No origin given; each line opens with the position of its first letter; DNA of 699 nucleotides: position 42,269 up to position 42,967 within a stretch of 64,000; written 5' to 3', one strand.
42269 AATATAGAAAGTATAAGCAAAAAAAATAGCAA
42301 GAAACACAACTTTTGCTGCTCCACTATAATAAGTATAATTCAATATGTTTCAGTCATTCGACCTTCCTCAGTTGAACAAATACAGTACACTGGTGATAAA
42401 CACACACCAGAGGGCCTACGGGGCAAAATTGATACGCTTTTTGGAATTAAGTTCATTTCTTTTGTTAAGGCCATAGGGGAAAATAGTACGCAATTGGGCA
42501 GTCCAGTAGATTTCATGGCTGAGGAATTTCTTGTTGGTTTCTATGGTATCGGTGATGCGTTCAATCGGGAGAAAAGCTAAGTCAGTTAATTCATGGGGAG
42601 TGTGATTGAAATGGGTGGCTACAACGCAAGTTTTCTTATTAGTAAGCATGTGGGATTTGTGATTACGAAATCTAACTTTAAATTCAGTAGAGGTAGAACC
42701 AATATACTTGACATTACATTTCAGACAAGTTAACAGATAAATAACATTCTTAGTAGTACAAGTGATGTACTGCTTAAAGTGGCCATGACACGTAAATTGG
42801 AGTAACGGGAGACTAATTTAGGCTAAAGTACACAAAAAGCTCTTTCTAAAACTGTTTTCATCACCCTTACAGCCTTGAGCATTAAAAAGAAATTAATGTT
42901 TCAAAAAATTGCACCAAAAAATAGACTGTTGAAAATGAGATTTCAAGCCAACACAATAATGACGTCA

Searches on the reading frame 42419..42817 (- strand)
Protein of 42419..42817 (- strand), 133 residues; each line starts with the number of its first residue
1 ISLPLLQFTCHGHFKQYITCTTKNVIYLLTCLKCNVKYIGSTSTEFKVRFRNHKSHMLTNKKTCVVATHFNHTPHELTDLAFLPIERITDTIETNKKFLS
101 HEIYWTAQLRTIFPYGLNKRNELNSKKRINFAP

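Call 33: search_protein_families(library=pfam, proteins=[window:42419-42817:-], max_evalue=0.001)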
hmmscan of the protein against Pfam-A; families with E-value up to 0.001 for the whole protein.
window:42419-42817:- (133 aa): 1 family
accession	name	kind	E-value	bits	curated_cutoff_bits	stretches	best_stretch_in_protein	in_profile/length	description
PF01541.30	GIY-YIG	-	2.3e-05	25.1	22.6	1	24-76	2-43/78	GIY-YIG catalytic domain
